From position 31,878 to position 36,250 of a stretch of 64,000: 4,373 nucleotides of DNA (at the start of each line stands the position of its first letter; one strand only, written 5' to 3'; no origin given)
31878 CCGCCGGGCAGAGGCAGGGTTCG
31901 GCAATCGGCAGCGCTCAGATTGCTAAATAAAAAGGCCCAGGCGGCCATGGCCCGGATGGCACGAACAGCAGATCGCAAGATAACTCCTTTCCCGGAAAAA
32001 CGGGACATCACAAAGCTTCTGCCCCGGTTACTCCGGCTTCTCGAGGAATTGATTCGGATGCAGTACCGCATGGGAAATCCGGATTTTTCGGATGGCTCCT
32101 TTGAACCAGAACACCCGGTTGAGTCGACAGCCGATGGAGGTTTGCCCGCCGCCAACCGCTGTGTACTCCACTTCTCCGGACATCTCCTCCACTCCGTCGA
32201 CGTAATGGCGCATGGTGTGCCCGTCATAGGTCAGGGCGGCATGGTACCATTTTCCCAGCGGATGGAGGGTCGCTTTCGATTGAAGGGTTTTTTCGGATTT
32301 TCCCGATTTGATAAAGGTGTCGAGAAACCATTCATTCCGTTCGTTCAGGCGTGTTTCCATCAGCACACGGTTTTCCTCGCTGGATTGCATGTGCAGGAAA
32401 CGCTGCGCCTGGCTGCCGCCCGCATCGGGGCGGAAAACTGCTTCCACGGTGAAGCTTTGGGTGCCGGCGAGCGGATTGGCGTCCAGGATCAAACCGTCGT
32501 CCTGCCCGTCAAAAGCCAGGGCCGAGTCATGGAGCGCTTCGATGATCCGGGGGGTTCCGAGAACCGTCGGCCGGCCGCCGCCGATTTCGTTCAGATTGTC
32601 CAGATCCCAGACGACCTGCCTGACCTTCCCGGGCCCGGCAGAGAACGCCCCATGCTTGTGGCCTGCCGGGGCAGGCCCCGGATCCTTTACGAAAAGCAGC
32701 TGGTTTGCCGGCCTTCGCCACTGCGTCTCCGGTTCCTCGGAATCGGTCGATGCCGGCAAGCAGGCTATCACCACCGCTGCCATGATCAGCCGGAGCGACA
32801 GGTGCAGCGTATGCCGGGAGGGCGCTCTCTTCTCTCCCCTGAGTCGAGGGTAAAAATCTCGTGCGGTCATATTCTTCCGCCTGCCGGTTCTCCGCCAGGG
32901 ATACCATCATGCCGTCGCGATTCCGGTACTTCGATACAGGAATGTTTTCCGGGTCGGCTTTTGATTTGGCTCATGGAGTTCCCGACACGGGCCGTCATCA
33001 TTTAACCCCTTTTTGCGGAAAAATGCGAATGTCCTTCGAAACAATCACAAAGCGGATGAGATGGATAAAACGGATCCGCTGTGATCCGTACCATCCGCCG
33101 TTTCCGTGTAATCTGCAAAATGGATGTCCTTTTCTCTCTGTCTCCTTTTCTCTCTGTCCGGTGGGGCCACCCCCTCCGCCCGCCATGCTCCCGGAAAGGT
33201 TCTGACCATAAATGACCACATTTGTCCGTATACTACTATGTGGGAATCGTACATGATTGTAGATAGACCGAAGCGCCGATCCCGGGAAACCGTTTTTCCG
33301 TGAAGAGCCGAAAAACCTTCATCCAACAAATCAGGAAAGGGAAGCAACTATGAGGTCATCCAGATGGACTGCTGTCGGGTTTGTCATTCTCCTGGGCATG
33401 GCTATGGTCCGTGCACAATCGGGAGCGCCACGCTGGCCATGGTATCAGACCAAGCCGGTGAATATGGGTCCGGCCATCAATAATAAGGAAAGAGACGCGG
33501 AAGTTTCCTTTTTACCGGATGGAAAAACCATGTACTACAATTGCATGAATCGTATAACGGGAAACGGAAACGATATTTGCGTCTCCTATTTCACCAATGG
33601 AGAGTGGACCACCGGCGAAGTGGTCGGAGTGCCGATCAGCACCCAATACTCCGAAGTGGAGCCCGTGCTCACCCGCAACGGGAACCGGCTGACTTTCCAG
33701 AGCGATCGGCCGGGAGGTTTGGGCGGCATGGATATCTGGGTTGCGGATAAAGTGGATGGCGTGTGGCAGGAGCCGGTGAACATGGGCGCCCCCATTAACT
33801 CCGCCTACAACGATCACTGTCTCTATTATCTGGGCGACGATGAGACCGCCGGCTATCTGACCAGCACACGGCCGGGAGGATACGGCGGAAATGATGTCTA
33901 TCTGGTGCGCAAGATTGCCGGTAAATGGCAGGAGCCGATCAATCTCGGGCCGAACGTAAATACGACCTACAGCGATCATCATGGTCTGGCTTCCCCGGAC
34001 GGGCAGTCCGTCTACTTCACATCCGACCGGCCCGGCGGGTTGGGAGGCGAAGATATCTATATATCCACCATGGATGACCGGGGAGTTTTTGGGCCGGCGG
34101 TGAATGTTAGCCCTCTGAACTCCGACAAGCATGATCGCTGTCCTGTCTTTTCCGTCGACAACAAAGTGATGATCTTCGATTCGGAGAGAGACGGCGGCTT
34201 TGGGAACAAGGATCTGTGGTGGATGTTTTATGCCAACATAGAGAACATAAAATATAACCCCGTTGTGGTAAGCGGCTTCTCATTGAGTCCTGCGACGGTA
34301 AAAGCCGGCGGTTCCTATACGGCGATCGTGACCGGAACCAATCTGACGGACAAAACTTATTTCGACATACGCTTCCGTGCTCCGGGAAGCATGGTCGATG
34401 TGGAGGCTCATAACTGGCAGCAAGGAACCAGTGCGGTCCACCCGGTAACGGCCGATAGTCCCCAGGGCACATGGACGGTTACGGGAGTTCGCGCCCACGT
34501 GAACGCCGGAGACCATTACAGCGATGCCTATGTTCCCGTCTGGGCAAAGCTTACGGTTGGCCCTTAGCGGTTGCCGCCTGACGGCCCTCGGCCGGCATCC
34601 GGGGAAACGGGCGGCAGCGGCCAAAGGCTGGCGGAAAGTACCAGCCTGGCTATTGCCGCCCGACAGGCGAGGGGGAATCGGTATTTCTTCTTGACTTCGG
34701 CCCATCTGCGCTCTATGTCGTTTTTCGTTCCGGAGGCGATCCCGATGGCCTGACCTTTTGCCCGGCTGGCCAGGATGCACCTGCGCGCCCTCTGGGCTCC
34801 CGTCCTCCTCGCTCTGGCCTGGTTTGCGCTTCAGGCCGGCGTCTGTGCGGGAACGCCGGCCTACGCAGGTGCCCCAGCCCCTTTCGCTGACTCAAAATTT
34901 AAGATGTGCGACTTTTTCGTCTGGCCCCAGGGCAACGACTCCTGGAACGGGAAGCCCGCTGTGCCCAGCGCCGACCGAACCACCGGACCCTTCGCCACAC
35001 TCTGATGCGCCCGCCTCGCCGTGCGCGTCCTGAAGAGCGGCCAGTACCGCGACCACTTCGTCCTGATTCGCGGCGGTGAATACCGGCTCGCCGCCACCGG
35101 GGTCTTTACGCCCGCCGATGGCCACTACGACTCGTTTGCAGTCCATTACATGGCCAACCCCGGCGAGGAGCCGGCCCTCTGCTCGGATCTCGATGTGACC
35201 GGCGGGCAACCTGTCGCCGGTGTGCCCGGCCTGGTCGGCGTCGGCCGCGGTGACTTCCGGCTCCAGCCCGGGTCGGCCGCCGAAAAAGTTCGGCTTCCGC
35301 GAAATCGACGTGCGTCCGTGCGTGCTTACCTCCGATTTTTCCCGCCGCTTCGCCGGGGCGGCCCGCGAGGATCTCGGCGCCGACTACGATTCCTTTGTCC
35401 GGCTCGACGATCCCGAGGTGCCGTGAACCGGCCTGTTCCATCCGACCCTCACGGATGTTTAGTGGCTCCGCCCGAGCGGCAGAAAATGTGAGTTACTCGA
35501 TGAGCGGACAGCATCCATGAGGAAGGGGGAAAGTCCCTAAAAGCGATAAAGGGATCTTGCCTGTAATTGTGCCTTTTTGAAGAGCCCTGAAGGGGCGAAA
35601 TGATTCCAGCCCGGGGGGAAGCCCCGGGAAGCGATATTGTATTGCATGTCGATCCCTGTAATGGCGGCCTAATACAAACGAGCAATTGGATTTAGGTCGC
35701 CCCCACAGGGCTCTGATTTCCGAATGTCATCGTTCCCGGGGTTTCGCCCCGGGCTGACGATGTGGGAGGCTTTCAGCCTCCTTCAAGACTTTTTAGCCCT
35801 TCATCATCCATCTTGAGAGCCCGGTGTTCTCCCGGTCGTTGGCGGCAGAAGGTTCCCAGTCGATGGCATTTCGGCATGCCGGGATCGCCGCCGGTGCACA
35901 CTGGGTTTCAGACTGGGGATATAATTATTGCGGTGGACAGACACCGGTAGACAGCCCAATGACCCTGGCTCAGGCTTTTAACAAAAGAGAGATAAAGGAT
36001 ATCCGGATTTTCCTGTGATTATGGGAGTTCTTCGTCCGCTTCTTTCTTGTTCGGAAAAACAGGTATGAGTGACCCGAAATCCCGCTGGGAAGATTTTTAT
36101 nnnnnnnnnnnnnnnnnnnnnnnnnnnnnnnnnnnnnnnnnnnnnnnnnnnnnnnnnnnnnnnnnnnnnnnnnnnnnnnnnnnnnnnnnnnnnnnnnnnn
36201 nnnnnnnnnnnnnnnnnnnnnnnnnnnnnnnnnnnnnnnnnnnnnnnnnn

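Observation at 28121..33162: Short intergenic repeat family (at least 3 copies) directly flanking a 4.8-kb block of minus-strand genes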

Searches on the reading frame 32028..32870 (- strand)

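Call 13: search_protein_families(library=pfam, proteins=[window:32028-32870:-], max_evalue=0.01)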
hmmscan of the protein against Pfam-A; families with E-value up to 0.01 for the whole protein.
window:32028-32870:- (280 aa): 1 family
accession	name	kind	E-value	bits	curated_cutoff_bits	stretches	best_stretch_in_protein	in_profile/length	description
PF13385.13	Laminin_G_3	-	5.3e-21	75.8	27.6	1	121-273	1-148/151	Concanavalin A-like lectin/glucanases superfamily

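Call 65: search_protein_families(library=padloc, proteins=[window:32028-32870:-], max_evalue=0.001)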
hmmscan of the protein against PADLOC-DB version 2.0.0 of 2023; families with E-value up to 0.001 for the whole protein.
window:32028-32870:- (280 aa): 0 families

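Call 66: search_protein_families(library=ncbifam, proteins=[window:32028-32870:-], max_evalue=0.001)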
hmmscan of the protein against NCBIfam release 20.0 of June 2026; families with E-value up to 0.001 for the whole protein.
window:32028-32870:- (280 aa): 0 families

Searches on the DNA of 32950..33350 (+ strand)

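Call 36: search_rna_families(source=window, start=32950, end=33350, threshold=evalue, max_evalue=10)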
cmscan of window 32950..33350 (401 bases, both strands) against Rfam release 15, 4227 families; matches with E-value up to 10: 1.
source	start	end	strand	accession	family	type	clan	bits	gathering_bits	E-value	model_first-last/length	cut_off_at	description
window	33058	33112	+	RF01555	TB9Cs3H1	Gene; snRNA; snoRNA; HACA-box;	-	15.4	45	3.6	1-68/68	no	Trypanosomatid snoRNA TB9Cs3H1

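Call 52: search_dna_similar(query=window:33045-33165:+, collection=plasmids, mode=distant, max_evalue=1, max_rows=15)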
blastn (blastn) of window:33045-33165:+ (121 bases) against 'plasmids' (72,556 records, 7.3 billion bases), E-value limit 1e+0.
No match.

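Call 53: search_dna_similar(query=window:33045-33165:+, collection=phages, mode=distant, max_evalue=1, max_rows=15)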
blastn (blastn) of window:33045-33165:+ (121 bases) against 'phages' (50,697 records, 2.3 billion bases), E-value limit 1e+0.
No match.
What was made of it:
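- Tried and rejected: No similarity (calls 52, 53).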

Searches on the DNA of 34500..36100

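Call 60: search_rna_families(source=window, start=34500, end=36100, threshold=evalue, max_evalue=1)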
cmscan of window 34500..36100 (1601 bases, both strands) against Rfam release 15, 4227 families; matches with E-value up to 1: 2.
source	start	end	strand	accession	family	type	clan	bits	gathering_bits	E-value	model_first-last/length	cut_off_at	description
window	35583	35628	-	RF01687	Acido-Lenti-1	Gene; sRNA;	-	28.6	37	0.00043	1-46/46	no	Acido-Lenti-1 RNA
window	35321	35418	-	RF02757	Erse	Gene; sRNA;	-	13.1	138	0.65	1-252/252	no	Erse small RNA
